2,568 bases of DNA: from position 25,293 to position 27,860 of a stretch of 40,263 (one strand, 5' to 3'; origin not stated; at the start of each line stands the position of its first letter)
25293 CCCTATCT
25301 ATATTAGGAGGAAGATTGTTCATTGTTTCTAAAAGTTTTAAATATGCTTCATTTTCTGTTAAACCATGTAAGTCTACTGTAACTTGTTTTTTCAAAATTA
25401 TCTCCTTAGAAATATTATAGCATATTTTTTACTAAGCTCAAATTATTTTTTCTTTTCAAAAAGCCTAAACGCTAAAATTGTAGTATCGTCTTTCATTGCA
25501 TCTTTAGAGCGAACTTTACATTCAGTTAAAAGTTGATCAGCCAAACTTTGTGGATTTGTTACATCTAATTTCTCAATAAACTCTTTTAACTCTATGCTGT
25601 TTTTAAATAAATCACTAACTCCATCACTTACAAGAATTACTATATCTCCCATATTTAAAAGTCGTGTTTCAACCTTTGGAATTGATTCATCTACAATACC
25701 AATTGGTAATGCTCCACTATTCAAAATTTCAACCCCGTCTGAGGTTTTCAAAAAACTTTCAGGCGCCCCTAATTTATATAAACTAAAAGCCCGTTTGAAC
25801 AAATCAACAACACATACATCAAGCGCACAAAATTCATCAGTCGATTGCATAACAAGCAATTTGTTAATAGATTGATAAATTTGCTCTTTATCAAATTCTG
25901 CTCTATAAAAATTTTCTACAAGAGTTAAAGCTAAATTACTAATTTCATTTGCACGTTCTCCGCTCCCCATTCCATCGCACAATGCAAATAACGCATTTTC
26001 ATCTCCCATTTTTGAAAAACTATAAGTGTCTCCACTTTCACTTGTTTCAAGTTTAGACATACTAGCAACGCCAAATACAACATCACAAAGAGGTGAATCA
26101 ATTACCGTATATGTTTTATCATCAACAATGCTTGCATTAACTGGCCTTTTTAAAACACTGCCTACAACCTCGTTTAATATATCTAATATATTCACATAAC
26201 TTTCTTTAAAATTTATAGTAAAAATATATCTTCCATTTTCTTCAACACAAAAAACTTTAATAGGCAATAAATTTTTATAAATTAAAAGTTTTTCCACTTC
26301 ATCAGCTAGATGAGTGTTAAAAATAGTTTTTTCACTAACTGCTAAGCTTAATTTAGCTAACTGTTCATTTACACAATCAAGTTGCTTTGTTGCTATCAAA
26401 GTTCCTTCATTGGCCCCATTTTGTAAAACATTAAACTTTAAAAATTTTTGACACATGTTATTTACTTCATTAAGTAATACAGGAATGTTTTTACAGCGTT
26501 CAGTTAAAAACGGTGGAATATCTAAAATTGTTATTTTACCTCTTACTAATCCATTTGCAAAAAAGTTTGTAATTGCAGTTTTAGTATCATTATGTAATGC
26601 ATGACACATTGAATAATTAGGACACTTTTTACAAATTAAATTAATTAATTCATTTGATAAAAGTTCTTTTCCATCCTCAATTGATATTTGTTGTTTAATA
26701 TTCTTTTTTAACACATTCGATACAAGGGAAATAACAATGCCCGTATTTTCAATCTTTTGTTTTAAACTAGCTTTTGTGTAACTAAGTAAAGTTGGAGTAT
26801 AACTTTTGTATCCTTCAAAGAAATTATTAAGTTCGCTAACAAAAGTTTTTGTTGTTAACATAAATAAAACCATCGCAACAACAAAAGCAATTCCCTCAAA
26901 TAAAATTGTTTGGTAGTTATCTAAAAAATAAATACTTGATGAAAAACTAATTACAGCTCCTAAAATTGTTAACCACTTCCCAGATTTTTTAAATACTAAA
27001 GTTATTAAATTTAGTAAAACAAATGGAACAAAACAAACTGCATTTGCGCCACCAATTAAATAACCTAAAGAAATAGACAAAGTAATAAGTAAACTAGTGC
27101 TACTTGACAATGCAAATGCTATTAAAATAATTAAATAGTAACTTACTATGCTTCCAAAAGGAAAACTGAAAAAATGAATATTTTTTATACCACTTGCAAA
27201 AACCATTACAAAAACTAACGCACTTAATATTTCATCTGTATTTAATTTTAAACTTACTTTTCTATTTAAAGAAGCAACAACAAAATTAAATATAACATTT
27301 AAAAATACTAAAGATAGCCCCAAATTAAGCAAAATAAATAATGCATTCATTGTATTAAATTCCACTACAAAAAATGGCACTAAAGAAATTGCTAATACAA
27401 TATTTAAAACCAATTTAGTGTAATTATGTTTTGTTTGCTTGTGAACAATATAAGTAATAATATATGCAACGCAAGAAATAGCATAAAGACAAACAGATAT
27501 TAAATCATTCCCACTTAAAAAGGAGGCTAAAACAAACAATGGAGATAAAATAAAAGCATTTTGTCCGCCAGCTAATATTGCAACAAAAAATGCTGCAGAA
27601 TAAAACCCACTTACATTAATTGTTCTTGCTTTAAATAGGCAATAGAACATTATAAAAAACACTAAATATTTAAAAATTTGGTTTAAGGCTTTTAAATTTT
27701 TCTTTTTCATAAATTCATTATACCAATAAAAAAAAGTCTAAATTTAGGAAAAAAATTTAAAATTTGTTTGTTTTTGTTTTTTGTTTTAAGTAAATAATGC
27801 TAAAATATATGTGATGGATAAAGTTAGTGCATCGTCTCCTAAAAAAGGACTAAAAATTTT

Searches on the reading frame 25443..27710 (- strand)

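Call 70: search_protein_families(library=pfam, proteins=[window:25443-27710:-], max_evalue=0.001)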
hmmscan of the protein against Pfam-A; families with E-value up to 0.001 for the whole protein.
window:25443-27710:- (755 aa): 2 families
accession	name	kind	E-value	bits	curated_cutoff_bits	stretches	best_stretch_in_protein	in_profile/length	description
PF07228.17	SpoIIE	-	1.4e-25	90.9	25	1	570-750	2-191/192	Stage II sporulation protein E (SpoIIE)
PF19732.4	SpoIIE_N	-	5e-13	48.9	27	1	14-454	40-491/605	Stage II sporulation protein E N-terminal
